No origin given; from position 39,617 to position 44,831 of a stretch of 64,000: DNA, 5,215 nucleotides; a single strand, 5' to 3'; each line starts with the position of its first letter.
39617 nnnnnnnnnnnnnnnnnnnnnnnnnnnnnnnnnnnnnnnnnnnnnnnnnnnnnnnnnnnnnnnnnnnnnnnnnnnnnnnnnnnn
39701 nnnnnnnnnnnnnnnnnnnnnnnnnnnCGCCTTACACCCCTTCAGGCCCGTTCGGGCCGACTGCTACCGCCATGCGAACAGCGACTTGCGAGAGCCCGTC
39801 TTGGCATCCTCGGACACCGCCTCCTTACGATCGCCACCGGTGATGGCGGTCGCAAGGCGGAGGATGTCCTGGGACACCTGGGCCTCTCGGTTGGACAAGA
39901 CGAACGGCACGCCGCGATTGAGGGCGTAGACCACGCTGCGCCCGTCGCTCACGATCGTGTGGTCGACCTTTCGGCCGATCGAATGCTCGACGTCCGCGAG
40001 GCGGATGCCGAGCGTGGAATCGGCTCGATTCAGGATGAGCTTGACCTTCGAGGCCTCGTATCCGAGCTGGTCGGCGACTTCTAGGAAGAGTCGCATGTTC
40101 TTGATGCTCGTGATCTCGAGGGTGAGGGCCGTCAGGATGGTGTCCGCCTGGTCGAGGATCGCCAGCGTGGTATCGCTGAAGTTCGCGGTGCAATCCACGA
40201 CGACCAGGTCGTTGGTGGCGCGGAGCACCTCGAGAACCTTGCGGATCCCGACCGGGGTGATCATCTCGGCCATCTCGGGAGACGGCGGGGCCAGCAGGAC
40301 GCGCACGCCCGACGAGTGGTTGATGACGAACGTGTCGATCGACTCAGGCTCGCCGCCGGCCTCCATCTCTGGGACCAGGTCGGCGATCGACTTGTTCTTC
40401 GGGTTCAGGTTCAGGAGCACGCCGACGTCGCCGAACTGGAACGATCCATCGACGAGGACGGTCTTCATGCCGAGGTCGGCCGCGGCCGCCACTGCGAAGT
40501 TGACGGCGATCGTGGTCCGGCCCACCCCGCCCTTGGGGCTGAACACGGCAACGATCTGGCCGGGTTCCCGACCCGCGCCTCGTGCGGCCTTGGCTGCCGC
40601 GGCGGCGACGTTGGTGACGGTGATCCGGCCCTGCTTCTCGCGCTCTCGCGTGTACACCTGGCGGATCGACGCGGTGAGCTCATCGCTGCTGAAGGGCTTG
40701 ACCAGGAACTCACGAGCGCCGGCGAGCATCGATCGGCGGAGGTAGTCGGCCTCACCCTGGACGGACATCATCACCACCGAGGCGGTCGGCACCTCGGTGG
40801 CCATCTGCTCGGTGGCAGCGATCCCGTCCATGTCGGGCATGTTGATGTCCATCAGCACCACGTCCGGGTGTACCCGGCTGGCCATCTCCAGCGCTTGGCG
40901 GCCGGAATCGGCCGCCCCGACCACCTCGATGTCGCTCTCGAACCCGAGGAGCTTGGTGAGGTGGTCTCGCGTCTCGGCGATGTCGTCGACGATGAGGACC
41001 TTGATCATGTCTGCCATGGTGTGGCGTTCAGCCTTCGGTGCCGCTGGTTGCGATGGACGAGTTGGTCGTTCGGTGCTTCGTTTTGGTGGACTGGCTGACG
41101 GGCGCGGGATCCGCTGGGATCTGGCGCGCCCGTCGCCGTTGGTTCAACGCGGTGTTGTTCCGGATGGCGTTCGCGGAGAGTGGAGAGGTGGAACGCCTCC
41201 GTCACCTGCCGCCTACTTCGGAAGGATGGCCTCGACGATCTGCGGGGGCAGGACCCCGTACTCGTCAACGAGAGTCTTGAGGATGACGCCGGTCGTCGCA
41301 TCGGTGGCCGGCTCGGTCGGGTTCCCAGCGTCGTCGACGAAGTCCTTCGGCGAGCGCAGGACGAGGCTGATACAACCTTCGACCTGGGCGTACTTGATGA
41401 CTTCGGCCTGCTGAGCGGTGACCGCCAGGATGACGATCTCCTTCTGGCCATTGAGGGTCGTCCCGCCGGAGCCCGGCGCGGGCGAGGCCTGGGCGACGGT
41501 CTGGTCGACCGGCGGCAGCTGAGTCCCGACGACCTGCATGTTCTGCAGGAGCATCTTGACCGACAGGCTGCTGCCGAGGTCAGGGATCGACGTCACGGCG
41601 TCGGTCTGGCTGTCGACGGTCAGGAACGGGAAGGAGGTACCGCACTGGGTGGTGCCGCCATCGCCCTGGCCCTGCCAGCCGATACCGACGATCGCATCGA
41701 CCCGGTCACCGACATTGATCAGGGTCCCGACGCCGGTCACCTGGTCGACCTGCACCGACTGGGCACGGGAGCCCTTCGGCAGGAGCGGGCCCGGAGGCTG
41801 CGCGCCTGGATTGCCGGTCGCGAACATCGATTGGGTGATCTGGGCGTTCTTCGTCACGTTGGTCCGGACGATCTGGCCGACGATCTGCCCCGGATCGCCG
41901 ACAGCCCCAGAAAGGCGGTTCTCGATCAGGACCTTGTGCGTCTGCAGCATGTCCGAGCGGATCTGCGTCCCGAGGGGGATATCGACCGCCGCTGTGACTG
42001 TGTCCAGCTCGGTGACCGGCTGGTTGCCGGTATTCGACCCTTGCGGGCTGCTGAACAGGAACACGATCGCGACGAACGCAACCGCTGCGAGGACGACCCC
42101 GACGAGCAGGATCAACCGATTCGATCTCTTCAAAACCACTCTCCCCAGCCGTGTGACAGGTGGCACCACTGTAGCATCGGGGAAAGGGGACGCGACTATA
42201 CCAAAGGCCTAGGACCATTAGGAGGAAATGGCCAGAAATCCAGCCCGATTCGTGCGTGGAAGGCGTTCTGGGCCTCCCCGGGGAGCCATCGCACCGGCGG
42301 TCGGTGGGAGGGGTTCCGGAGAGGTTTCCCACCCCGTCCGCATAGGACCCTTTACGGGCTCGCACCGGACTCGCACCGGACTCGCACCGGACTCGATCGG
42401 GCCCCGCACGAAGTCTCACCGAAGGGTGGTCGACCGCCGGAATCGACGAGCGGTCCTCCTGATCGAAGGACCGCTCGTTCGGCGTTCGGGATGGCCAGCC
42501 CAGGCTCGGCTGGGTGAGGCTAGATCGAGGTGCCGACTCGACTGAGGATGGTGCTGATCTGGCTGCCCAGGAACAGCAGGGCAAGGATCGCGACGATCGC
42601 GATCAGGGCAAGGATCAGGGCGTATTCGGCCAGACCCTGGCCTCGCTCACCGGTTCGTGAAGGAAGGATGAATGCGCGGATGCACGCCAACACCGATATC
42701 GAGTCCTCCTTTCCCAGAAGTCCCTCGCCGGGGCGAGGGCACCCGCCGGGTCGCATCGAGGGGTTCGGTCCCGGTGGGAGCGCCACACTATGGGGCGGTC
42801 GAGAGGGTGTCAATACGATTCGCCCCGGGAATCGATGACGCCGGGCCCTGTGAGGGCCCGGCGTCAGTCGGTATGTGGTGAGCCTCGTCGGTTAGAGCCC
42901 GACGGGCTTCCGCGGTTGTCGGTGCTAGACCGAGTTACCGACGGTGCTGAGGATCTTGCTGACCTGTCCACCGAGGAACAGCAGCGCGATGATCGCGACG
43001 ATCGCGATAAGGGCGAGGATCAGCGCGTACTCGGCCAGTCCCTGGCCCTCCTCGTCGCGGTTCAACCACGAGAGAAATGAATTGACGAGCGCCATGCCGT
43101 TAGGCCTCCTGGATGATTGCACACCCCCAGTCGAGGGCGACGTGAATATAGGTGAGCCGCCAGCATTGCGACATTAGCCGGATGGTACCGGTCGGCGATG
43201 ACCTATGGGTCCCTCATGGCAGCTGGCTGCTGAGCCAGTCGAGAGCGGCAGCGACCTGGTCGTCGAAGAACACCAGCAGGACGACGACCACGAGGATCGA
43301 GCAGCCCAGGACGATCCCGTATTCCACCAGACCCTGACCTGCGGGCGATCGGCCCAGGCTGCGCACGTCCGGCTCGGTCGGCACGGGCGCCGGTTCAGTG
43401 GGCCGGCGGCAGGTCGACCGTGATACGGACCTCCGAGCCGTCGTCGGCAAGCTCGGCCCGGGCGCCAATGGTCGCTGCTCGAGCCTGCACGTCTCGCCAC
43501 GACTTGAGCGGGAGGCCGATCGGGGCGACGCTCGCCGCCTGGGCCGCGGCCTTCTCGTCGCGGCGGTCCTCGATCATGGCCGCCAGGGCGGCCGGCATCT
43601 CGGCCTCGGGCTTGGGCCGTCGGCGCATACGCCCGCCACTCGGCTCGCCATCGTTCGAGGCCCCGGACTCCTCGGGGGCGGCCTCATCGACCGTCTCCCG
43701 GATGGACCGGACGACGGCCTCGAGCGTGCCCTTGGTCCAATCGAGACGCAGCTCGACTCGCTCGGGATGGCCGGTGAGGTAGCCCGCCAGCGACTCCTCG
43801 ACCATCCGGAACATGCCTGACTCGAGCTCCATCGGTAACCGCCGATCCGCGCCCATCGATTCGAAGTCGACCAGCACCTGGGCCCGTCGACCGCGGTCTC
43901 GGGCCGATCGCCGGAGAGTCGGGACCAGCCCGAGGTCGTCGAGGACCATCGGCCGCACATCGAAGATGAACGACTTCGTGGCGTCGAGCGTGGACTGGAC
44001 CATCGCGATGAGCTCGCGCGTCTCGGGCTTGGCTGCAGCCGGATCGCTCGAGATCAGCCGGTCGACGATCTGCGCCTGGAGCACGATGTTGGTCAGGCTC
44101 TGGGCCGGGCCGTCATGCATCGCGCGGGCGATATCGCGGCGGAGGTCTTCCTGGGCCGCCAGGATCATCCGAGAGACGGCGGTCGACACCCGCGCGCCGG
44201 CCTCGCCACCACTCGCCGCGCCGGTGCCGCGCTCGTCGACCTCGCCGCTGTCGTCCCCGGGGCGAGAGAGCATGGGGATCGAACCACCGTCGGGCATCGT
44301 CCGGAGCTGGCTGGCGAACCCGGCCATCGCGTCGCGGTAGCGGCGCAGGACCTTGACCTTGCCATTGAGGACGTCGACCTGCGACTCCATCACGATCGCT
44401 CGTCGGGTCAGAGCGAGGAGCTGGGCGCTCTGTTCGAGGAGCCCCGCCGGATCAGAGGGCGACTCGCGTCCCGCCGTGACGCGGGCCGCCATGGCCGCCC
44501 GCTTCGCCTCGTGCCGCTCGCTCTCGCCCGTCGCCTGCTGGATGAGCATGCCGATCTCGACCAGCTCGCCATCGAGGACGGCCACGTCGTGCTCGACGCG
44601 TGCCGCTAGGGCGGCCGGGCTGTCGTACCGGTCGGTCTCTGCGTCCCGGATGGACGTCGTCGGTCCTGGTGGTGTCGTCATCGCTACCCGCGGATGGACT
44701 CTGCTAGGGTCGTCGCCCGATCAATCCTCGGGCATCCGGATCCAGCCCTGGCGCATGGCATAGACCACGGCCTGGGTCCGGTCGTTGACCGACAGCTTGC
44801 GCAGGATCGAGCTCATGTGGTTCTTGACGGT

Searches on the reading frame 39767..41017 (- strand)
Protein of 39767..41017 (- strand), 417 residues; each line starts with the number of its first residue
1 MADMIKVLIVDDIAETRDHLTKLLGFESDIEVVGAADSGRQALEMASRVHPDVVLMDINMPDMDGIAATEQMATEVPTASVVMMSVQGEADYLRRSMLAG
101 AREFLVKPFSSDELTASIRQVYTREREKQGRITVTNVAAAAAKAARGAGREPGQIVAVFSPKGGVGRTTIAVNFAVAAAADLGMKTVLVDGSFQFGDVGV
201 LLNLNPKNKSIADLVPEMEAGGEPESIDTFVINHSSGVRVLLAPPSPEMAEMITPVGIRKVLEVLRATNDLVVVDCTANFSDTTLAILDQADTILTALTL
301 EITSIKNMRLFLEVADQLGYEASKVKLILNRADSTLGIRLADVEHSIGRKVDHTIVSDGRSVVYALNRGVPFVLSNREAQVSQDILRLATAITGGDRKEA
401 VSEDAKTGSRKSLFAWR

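Call 11: search_protein_families(library=pfam, proteins=[window:39767-41017:-], max_evalue=0.001)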
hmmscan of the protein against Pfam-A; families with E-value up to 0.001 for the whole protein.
window:39767-41017:- (417 aa): 4 families
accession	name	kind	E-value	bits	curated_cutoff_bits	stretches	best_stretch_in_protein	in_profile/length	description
PF00072.30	Response_reg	-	2e-28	99.2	30.2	1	7-118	1-110/111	Response regulator receiver domain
PF13614.12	AAA_31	-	1.8e-11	44.7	27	1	154-318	2-167/177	AAA domain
PF10609.15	ParA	-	2.7e-07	30.7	27.1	1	154-291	4-134/246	NUBPL iron-transfer P-loop NTPase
PF01656.29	CbiA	-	8.3e-07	29.4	25.4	1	156-335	1-86/125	CobQ/CobB/MinD/ParA nucleotide binding domain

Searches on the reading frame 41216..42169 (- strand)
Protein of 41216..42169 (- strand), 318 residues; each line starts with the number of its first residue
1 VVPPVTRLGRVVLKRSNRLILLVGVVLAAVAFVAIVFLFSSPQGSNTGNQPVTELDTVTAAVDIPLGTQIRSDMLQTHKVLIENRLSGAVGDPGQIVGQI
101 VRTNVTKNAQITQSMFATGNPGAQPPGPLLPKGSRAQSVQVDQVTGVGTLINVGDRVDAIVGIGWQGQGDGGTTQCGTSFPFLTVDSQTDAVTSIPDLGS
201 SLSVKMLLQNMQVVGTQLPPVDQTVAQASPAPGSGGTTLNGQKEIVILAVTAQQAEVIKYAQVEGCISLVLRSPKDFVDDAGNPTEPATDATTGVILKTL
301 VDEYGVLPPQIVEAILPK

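Call 11: search_protein_families(library=pfam, proteins=[window:41216-42169:-], max_evalue=0.001)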
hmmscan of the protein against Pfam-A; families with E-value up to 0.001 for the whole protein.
window:41216-42169:- (318 aa): 2 families
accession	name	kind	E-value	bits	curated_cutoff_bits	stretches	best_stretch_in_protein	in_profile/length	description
PF16976.10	RcpC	-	1.1e-14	54.8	28.8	1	129-272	6-114/114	Flp pilus assembly protein RcpC/CpaB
PF08666.17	SAF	-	2.2e-07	31.7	21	1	58-116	4-62/63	SAF domain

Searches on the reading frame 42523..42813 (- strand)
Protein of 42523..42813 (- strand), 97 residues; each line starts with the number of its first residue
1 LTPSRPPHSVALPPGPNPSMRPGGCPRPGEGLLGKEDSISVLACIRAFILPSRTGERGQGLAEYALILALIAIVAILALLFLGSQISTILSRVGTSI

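Call 87: search_protein_families(library=pfam, proteins=[window:42523-42813:-], max_evalue=1)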
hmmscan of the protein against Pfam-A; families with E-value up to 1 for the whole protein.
window:42523-42813:- (97 aa): 3 families
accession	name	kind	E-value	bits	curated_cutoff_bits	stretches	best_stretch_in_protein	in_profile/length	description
PF04964.19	Flp_Fap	-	1.9e-05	24.8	32.2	1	63-96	12-45/46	Flp/Fap pilin component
PF04021.17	Class_IIIsignal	-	0.018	15.4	23.7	1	57-79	2-24/27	Class III signal peptide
PF14029.11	DUF4244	-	0.051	13.4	27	1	53-92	7-47/54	Protein of unknown function (DUF4244)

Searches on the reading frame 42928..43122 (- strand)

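Call 87: search_protein_families(library=pfam, proteins=[window:42928-43122:-], max_evalue=1)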
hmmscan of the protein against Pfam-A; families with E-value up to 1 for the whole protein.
window:42928-43122:- (65 aa): 2 families
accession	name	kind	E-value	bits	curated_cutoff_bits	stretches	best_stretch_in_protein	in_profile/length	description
PF04964.19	Flp_Fap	-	1.5e-05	25.1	32.2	1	22-64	3-45/46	Flp/Fap pilin component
PF14029.11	DUF4244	-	0.0097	15.8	27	1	21-60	7-47/54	Protein of unknown function (DUF4244)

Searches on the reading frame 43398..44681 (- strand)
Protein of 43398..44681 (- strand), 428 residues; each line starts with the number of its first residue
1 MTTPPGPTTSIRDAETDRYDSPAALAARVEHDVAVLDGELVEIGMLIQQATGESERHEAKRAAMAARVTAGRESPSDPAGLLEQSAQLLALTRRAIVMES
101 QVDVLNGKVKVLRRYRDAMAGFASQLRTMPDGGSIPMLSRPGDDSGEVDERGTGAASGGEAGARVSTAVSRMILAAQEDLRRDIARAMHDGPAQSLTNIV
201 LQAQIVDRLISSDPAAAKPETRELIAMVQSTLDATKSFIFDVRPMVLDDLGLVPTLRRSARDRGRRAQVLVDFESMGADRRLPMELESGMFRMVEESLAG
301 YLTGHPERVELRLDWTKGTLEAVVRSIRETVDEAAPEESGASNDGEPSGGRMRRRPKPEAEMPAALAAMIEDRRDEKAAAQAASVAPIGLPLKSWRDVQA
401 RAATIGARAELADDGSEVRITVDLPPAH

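Call 4: search_protein_families(library=pfam, proteins=[window:43398-44681:-], max_evalue=0.01)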
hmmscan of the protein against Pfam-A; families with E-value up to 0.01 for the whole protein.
window:43398-44681:- (428 aa): 1 family
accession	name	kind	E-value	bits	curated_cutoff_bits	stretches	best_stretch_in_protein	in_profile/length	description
PF07730.19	HisKA_3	-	1.5e-11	45.1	24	1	181-247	2-68/68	Histidine kinase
